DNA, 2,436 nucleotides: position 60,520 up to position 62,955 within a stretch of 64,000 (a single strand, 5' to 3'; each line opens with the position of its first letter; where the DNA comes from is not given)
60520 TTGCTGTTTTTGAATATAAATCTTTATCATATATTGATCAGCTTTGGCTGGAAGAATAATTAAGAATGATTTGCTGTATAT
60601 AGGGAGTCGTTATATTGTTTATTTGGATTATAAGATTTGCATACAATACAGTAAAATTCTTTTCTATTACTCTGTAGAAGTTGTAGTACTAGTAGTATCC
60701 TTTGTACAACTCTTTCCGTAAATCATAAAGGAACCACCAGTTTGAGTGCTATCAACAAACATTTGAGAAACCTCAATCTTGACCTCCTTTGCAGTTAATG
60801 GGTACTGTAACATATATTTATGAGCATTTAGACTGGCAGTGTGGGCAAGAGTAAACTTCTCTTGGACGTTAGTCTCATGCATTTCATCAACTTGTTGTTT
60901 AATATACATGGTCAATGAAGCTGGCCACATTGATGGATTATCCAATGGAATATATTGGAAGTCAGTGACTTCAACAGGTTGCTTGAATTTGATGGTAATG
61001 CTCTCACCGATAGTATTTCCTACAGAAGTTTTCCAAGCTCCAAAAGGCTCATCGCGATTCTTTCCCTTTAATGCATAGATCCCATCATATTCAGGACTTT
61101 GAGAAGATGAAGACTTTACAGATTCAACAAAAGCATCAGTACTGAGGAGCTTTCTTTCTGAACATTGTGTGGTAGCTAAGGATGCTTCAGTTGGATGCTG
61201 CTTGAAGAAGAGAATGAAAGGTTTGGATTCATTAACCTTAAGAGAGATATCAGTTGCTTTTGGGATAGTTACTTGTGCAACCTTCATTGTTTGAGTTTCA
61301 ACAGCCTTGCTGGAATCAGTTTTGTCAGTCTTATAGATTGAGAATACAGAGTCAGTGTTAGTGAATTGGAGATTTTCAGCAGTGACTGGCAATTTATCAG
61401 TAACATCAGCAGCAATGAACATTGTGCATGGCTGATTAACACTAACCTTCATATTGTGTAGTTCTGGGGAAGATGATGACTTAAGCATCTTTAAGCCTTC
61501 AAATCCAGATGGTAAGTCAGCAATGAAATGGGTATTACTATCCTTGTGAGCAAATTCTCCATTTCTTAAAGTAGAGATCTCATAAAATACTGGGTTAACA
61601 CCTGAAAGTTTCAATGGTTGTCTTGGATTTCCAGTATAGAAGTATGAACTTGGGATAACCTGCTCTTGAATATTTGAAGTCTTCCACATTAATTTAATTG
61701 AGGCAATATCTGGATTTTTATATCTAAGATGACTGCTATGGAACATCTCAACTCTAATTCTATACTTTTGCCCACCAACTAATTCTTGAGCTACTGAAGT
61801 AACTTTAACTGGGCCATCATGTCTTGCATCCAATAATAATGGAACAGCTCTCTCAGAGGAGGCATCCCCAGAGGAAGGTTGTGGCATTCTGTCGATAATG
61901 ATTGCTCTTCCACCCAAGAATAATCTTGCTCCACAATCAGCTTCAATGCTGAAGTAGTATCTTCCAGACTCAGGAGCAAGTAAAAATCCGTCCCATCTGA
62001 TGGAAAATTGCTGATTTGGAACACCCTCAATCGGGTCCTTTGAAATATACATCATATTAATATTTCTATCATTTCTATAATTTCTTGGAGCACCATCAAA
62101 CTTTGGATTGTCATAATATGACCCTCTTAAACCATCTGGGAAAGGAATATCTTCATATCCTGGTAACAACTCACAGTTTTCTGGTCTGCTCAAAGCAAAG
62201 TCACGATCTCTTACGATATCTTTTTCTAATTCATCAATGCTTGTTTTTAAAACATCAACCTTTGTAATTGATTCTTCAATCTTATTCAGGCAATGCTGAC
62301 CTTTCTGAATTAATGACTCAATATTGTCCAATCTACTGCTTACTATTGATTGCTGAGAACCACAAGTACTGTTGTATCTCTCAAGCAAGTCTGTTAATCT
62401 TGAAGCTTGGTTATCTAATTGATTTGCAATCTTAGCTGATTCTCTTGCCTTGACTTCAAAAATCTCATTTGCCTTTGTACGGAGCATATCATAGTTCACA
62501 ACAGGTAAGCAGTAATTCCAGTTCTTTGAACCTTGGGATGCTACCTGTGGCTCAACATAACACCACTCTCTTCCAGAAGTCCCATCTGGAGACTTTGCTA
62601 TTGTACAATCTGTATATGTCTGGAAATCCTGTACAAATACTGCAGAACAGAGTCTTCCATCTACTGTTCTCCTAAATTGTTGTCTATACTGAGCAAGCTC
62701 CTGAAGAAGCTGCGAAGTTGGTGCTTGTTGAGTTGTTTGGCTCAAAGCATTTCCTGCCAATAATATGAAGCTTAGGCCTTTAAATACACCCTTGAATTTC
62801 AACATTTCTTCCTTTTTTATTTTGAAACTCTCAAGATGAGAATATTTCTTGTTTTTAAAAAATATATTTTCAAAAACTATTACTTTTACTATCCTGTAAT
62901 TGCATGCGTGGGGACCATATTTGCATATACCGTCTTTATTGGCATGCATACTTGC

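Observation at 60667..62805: FN2 + PA14 secreted protein: an FNPA/CCp5-type adhesion-family architecture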

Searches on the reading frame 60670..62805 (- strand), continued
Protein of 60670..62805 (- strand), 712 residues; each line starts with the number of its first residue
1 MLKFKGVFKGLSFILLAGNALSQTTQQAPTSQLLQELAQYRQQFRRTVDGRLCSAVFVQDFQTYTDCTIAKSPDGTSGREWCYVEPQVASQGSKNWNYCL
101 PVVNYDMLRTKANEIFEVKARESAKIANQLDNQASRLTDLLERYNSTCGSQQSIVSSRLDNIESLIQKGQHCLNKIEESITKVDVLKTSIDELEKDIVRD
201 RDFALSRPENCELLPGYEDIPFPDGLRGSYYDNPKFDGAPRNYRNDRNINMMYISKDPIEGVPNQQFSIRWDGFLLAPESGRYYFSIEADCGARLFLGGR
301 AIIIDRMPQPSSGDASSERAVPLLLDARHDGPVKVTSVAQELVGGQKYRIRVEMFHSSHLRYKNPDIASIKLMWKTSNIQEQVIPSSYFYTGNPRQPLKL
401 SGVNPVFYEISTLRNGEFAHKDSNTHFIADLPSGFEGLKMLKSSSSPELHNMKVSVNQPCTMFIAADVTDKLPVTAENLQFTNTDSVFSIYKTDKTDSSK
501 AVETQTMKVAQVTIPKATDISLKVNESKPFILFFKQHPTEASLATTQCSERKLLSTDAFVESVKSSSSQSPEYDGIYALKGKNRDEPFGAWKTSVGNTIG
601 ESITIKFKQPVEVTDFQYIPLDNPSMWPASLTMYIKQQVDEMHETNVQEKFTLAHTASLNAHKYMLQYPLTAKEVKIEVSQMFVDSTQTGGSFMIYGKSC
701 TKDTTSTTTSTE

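Call 40: list_cluster_members(proteins=[P0045, P0046, P0051, P0053, P0122, P0043, P0050, P0056, P0059, P0066])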
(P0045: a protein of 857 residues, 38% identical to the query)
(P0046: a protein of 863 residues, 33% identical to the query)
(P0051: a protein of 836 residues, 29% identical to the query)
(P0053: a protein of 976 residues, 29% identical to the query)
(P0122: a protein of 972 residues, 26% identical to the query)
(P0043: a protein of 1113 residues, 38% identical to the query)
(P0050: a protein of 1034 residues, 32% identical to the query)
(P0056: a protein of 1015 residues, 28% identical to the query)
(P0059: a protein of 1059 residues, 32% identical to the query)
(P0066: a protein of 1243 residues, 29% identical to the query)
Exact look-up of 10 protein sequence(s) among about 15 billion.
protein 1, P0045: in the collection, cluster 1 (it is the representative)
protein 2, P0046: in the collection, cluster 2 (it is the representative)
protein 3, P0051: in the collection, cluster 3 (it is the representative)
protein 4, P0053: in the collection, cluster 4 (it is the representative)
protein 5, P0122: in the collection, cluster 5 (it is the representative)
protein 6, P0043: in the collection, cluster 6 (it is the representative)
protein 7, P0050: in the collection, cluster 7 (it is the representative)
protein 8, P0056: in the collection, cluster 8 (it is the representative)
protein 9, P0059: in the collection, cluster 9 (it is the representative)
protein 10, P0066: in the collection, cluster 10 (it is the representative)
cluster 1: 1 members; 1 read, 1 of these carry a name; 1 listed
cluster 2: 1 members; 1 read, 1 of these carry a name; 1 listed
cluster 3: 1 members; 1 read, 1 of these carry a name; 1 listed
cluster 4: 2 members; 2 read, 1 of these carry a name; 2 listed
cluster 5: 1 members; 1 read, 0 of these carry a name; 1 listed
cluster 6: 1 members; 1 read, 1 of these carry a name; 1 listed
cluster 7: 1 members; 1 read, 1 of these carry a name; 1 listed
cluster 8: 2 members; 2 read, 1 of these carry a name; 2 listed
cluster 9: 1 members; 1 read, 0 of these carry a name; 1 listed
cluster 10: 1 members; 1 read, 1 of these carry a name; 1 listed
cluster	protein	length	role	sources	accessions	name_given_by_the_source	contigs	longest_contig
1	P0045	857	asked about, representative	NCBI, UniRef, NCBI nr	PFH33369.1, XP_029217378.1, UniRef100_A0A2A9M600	PA14 domain-containing protein [Besnoitia besnoiti] | PA14 domain-containing protein n=1 Tax=Besnoitia besnoiti TaxID=94643 ...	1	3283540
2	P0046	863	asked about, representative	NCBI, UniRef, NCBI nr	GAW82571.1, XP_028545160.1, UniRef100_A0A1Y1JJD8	LCCL domain-containing protein [Plasmodium gonderi] | LCCL domain-containing protein n=1 Tax=Plasmodium gonderi TaxID=77519 ...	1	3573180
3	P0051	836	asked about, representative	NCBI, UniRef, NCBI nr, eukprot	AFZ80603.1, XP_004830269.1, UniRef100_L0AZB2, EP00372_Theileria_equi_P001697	hypothetical protein BEWA_034610 [Theileria equi strain WA] | PA14 domain-containing protein n=1 Tax=Theileria equi strain WA TaxID=1537102 ... | XP_004830269.1 hypothetical protein BEWA_034610 [Theileria equi strain WA]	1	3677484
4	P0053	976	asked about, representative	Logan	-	-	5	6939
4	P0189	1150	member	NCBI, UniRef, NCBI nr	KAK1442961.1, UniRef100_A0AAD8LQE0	anthrax protective antigen domain containing protein [Babesia gibsoni] | Anthrax protective antigen domain containing protein n=1 Tax=Babesia gibsoni TaxID=33632 ...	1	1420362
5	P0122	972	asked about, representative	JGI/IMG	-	-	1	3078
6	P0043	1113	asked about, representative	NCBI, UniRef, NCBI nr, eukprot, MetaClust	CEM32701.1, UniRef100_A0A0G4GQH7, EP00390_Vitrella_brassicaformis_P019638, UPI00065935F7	unnamed protein product [Vitrella brassicaformis CCMP3155] | PA14 domain-containing protein n=1 Tax=Vitrella brassicaformis (strain CCMP3155) ... | CEM32701.1 unnamed protein product [Vitrella brassicaformis CCMP3155]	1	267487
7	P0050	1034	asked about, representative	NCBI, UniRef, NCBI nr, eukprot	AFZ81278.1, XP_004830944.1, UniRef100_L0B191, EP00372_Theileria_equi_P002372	hypothetical protein BEWA_006870 [Theileria equi strain WA] | PA14 domain-containing protein n=1 Tax=Theileria equi strain WA TaxID=1537102 ... | XP_004830944.1 hypothetical protein BEWA_006870 [Theileria equi strain WA]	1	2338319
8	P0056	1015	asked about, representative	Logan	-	-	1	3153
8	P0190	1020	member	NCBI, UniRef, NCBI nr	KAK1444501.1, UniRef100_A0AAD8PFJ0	hypothetical protein BgAZ_104070 [Babesia gibsoni] | PA14 domain-containing protein n=1 Tax=Babesia gibsoni TaxID=33632 RepID=A0AAD8PFJ0_BABGI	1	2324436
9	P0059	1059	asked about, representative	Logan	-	-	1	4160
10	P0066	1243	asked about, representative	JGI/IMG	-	hypothetical protein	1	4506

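Call 43: predict_structure(alignment_id=A3)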
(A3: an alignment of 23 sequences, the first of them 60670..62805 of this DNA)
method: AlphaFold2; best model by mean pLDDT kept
length: 712 residues; sequences in the alignment: 23
mean_pLDDT: 69.3   pTM: 0.35
mean pLDDT of the five models: 69.3, 68.3, 67.8, 66.1, 64.2
residues with pLDDT >= 90: 42; 70-90: 395; 50-70: 135; < 50: 140
segments of 3 or more residues with pLDDT < 50: 19-103, 147-156, 205-221, 539-546, 703-712
pLDDT, mean of each block of 10 residues (from residue 1): 59 61 37 34 34 36 34 36 32 32 54 80 80 76 54 46 67 71 75 72 49 39 64 85 62 63 81 80 87 86 87 76 67 84 75 81 69 84 78 59 80 86 88 81 82 82 83 78 86 80 88 82 83 74 47 84 74 70 55 73 87 86 83 76 66 81 77 87 78 85 40 33
secondary structure, 60 per line:
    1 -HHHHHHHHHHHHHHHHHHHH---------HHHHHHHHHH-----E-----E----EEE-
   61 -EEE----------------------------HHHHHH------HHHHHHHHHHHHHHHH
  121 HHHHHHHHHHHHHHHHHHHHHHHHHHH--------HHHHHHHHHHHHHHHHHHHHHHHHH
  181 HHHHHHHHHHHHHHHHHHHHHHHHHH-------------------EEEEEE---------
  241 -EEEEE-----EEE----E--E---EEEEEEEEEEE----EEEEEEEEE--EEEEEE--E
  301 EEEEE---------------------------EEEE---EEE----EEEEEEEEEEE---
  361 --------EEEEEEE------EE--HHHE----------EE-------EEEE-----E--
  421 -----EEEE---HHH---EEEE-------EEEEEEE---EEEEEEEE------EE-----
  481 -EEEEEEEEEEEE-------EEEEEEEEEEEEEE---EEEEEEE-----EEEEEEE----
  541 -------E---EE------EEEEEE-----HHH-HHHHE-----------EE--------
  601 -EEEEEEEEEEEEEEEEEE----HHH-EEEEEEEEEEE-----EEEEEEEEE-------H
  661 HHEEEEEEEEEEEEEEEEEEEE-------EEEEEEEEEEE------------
elements in order (helices of 4 or more, strands of 3 or more residues): H2-21 H31-40 E57-59 E62-64 H93-98 H105-147 H156-206 E226-231 E242-246 E252-254 E266-276 E281-289 E292-297 E300-305 E333-336 E340-342 E347-357 E369-375 E409-412 E426-429 E439-442 E450-456 E460-467 E482-493 E501-514 E518-524 E530-536 E560-565 H575-578 E602-619 E628-638 E644-652 E663-682 E690-700

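Call 46: fold_search(model_id=the predicted structure, library=pdb)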
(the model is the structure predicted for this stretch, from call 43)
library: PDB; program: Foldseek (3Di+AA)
matches with E <= 10: 1287; with E <= 0.001: 214
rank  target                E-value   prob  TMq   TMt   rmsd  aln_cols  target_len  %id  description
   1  6qe7_C                5.3e-11  1.00  0.18  0.42  21.0       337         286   20  anti-sigma factor domain-containing protein (released 2019-06-12)
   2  6qe7_A                7.6e-11  1.00  0.18  0.43  21.2       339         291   16  anti-sigma factor domain-containing protein (released 2019-06-12)
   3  6qe7_B                7.6e-11  1.00  0.18  0.43  20.3       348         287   17  anti-sigma factor domain-containing protein (released 2019-06-12)
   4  6qdi                  3.0e-10  1.00  0.18  0.42  20.0       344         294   17  anti-sigma factor domain-containing protein from Clostridium clariflavum (released 2019-06-12)
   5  1sdd_B                2.2e-08  1.00  0.17  0.20  21.0       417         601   13  Crystal Structure of Bovine Factor Vai (released 2004-06-29)
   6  7kve                  5.2e-08  1.00  0.16  0.09  20.2       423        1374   11  Cryo-EM structure of human Factor V at 3.3 Angstrom resolution (released 2021-03-10)
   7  3tew                  7.4e-08  1.00  0.17  0.17  28.2       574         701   11  Crystal Structure of Anthrax Protective Antigen (Membrane Insertion Loop Deleted) to 1.45-A resolution (released 2011-10-26)
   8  3tez                  1.2e-07  1.00  0.16  0.16  27.7       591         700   10  Crystal Structure of Anthrax Protective Antigen Mutant S337C N664C and dithiolacetone modified to 1.8-A resolution (released 2011-10-26)
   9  6mf0_A                1.4e-07  1.00  0.17  0.10  19.8       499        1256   11  Crystal Structure Determination of Human/Porcine Chimera Coagulation Factor VIII (released 2019-09-11)
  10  9jbv                  1.6e-07  1.00  0.18  0.10  20.9       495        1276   12  Structure of Engineered Coagulation Factor VIII with Enhanced Secretion and Coagulation Potential (released 2025-09-10)
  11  3q8c                  2.0e-07  1.00  0.16  0.17  28.2       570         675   10  Crystal structure of Protective Antigen W346F (pH 5.5) (released 2012-02-15)
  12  4bdv_B                2.1e-07  1.00  0.17  0.20  20.3       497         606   12  CRYSTAL STRUCTURE OF A TRUNCATED B-DOMAIN HUMAN FACTOR VIII (released 2013-05-15)
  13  8dcm_C                2.4e-07  1.00  0.14  0.14  24.3       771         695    8  Crystal structure of Clostridioides difficile binary toxin proCDTb lacking D4 in complex with BINTOXB/22 Fab (released 2023-04-05)
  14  4h2a                  2.5e-07  1.00  0.16  0.16  27.4       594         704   10  Crystal structure of wild type protective antigen to 1.62 A (pH 7.5) (released 2013-09-25)
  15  2qqo_A                2.6e-07  1.00  0.17  0.27  22.0       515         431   10  Crystal Structure of the a2b1b2 Domains from Human Neuropilin-2 (released 2007-11-20)
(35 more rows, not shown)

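Call 69: search_protein_families(library=pfam, proteins=[P0004, P0046, P0045, P0043], max_evalue=0.01)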
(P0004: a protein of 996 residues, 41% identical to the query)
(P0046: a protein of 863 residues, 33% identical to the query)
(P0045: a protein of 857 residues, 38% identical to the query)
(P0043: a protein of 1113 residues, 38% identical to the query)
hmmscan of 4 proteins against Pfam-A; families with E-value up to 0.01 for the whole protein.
P0004 (996 aa): 3 families
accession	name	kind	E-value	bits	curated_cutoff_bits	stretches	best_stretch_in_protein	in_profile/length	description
PF07691.17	PA14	-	1.3e-21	77.4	24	1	220-381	3-144/147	PA14 domain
PF03815.24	LCCL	-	3.3e-12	46.9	22.6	1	714-807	3-92/96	LCCL domain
PF00754.31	F5_F8_type_C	-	2.2e-06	28.2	28.2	1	562-674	3-114/127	F5/8 type C domain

P0046 (863 aa): 1 family
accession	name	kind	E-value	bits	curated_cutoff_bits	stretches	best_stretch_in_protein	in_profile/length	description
PF07691.17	PA14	-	1.2e-36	126.2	24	1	216-380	2-144/147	PA14 domain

P0045 (857 aa): 1 family
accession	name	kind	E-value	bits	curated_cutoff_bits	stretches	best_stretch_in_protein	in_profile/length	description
PF07691.17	PA14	-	2e-23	83.3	24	1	235-394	2-141/147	PA14 domain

P0043 (1113 aa): 2 families
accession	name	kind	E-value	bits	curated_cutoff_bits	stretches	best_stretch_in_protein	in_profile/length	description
PF07691.17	PA14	-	3.8e-23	82.4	24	1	223-383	3-143/147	PA14 domain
PF03815.24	LCCL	-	6.3e-11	42.8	22.6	1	716-811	1-86/96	LCCL domain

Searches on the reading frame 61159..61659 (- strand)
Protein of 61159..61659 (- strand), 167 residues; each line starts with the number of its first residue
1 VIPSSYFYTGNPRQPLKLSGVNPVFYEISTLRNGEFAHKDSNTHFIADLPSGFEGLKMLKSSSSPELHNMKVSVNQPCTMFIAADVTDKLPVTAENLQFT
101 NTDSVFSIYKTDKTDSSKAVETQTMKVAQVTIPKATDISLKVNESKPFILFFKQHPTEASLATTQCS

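Call 54: search_solved_structures(query=A6, max_evalue=10)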
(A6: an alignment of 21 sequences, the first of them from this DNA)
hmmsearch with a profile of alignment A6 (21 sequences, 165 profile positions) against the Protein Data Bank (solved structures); distinct sequences matched with E-value up to 10: 0.

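Call 55: search_protein_families(library=pfam, alignment_id=A6, max_evalue=1)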
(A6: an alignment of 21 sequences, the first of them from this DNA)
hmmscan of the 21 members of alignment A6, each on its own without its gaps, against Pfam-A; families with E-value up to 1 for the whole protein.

A. member 1, seq(167 aa): 2 families
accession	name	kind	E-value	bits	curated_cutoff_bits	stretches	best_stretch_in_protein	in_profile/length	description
PF20874.2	Relaxase_M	-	0.21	12.2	27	1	69-125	23-80/86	Relaxase central domain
PF15595.11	Imm51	-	0.26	11.6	29.8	1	81-116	43-78/104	Immunity protein 51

B. families by the number of members that match (of 21 scanned): 11 families
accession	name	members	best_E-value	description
PF08038.17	Tom7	2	0.025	TOM7 family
PF09183.16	DUF1947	1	0.044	Domain of unknown function (DUF1947)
PF17832.7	Pre-PUA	1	0.047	Pre-PUA-like domain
PF18267.7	Rubredoxin_C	1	0.052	Rubredoxin NAD+ reductase C-terminal domain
PF04426.17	Bul1_C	1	0.06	Bul1 C terminus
PF12988.13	TraQ_transposon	1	0.099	TraQ conjugal transfer protein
PF21963.2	TcdA1_RBD_2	1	0.11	TcdA1, receptor binding domain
PF06052.18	3-HAO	1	0.15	3-hydroxyanthranilic acid dioxygenase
PF25174.1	Beta-prop_THOC3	1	0.18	THOC3 beta-propeller domain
PF20874.2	Relaxase_M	1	0.21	Relaxase central domain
PF15595.11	Imm51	1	0.26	Immunity protein 51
